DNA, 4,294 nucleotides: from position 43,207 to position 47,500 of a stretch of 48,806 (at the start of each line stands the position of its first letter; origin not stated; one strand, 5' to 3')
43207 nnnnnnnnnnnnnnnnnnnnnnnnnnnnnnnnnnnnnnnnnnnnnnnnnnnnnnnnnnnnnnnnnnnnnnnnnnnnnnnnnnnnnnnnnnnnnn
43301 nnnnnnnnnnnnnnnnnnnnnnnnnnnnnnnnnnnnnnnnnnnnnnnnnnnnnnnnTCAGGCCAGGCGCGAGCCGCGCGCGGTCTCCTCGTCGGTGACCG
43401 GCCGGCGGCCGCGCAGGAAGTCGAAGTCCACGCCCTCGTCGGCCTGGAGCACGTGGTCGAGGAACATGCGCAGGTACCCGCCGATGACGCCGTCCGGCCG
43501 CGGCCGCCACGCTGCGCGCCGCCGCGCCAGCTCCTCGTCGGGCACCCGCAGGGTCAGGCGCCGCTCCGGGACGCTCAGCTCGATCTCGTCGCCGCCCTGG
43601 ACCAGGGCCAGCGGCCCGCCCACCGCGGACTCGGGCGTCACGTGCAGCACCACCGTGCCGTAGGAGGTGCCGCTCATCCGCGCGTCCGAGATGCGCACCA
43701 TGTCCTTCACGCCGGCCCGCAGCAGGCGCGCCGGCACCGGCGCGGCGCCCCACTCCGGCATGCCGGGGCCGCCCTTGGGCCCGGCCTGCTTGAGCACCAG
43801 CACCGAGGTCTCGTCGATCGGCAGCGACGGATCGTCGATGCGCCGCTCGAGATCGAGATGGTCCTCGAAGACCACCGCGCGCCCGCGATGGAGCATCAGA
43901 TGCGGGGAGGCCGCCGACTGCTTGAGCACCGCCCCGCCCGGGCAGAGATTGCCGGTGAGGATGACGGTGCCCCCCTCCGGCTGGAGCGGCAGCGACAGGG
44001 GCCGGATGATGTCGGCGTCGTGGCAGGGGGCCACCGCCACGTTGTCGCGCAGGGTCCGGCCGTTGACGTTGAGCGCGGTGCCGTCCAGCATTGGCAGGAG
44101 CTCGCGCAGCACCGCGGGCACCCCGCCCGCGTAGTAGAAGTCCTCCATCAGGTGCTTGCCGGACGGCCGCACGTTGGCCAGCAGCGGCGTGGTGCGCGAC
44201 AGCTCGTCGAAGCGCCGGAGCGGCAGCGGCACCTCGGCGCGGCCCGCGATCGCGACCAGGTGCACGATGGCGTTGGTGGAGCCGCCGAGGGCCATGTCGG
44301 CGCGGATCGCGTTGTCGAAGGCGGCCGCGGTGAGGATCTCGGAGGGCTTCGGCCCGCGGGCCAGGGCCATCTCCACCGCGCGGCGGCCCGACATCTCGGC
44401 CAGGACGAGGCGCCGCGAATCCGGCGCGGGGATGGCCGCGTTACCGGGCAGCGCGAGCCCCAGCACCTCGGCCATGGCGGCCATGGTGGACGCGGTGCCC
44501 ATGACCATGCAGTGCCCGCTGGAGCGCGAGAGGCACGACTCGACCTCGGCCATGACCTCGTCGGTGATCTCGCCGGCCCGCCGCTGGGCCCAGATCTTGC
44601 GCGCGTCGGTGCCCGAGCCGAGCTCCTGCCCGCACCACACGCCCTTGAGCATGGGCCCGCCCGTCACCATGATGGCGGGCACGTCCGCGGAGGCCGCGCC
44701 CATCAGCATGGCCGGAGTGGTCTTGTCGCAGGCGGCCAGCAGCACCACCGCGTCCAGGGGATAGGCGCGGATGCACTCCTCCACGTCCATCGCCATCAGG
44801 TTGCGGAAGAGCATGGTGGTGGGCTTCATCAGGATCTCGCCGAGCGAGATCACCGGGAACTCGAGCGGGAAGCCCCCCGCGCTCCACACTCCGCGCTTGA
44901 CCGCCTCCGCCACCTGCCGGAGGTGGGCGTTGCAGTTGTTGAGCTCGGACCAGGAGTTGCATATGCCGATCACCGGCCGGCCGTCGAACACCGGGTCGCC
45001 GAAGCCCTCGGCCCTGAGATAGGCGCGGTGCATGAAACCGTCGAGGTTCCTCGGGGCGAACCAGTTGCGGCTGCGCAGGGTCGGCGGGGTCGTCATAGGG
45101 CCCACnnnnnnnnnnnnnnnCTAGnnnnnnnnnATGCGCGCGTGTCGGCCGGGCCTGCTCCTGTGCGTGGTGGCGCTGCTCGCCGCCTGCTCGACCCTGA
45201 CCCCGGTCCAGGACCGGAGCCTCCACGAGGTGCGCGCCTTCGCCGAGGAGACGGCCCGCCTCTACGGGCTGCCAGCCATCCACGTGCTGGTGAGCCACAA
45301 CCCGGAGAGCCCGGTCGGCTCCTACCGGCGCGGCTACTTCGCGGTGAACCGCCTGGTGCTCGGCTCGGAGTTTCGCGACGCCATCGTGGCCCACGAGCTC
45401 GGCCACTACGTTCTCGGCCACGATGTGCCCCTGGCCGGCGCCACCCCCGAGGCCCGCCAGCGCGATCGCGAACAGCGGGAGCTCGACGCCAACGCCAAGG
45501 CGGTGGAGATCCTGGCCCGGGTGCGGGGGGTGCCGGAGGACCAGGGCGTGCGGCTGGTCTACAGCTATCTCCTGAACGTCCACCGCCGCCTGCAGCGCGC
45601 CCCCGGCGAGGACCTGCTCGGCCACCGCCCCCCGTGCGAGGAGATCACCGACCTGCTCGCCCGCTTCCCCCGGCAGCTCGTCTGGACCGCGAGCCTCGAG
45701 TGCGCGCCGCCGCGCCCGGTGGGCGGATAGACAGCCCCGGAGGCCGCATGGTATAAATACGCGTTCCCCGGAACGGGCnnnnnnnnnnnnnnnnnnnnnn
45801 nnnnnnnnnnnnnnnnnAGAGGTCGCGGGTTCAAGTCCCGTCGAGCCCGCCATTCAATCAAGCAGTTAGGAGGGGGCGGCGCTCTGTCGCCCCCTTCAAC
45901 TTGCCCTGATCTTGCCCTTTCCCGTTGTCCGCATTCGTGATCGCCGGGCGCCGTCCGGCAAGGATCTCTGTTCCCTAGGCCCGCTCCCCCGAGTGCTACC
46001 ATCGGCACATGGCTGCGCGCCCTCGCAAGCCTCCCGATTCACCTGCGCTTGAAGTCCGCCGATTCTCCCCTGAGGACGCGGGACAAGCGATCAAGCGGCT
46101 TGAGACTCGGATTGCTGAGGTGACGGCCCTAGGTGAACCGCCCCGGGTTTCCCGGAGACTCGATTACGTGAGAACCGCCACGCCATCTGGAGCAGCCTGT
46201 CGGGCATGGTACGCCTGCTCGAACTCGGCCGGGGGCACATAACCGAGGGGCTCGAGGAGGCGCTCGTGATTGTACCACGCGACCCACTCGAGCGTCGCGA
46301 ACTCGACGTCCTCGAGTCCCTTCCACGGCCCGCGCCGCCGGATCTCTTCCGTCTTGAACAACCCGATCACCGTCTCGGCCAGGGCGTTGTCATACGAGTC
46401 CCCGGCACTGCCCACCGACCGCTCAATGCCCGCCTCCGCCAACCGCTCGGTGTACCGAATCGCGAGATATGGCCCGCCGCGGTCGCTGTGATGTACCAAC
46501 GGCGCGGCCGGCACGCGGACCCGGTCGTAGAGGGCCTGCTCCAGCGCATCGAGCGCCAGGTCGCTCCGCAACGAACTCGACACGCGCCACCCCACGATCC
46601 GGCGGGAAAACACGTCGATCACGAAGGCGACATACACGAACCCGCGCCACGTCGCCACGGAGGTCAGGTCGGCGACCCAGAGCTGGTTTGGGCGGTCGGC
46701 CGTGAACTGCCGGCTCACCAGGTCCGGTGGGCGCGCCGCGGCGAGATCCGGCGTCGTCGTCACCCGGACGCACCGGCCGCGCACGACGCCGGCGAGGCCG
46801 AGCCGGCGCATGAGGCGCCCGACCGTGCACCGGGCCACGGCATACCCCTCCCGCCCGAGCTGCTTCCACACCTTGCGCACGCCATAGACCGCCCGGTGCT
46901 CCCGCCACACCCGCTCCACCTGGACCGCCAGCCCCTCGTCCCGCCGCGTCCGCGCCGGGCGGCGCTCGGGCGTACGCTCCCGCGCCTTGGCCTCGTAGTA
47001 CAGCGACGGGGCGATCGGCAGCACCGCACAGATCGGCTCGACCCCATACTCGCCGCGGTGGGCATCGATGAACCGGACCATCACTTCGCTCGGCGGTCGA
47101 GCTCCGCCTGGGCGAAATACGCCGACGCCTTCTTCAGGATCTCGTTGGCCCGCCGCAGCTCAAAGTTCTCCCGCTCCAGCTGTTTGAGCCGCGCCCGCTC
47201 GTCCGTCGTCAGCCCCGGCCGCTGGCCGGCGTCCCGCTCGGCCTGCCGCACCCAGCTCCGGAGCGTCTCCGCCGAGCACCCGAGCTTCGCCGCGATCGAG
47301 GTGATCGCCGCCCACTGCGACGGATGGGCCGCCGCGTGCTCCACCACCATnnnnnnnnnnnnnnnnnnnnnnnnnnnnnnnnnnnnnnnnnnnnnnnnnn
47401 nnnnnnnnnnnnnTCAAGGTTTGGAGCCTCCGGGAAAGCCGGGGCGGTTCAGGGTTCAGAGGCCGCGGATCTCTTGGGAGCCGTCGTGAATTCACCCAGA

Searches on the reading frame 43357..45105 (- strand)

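Call 61: search_protein_families(library=pfam, proteins=[window:43357-45105:-], max_evalue=0.0001)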
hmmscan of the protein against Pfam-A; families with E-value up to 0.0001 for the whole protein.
window:43357-45105:- (582 aa): 2 families
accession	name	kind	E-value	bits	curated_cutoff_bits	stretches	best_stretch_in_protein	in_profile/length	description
PF00920.27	ILVD_EDD_N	-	1.3e-111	373.2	27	1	43-355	1-316/316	Dihydroxy-acid/6-phosphogluconate dehydratase N-terminal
PF24877.1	ILV_EDD_C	-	2.5e-59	200.3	27.7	1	365-558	1-190/191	Dihydroxy-acid/6-phosphogluconate dehydratase C-terminal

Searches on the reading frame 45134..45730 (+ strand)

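Call 77: search_protein_families(library=pfam, proteins=[window:45134-45730:+], max_evalue=0.001)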
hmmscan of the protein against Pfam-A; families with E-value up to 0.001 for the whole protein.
window:45134-45730:+ (198 aa): 1 family
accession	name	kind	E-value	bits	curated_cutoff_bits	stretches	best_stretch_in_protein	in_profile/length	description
PF06114.19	Peptidase_M78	-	0.00011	22.5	22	1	84-127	45-86/123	IrrE N-terminal-like domain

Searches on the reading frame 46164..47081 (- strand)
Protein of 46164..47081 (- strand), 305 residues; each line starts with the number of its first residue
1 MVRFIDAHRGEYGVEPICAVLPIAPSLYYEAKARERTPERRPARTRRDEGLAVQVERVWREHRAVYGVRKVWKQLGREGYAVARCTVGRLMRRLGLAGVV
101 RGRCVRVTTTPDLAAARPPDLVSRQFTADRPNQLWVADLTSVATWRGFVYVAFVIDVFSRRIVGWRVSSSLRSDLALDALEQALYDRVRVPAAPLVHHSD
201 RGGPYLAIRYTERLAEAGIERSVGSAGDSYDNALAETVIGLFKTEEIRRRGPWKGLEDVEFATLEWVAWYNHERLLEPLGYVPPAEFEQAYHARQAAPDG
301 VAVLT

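Call 77: search_protein_families(library=pfam, proteins=[window:46164-47081:-], max_evalue=0.001)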
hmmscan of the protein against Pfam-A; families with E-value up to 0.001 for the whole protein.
window:46164-47081:- (305 aa): 4 families
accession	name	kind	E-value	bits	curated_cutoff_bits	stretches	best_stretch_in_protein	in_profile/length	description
PF00665.32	rve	-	5.6e-23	81.6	32.6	1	129-228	2-101/102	Integrase core domain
PF13276.12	HTH_21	-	5.8e-18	65.3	28.1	1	47-103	2-59/60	HTH-like domain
PF13683.12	rve_3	-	1.5e-09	37.9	26.5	1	218-284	2-67/67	Integrase core domain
PF13333.12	rve_2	-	0.00017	22.1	22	1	239-289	4-53/56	Integrase core domain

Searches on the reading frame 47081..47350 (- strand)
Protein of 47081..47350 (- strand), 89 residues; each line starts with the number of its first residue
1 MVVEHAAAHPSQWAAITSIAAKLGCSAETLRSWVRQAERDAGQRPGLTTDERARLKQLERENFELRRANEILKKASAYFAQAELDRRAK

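Call 77: search_protein_families(library=pfam, proteins=[window:47081-47350:-], max_evalue=0.001)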
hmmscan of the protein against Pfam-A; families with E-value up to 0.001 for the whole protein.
window:47081-47350:- (89 aa): 2 families
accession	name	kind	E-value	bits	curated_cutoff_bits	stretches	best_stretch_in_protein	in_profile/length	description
PF01527.26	HTH_Tnp_1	-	4.4e-08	33.7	24.1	1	14-69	24-74/75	Transposase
PF13518.12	HTH_28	-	0.00029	21.3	25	1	15-39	14-38/52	Helix-turn-helix domain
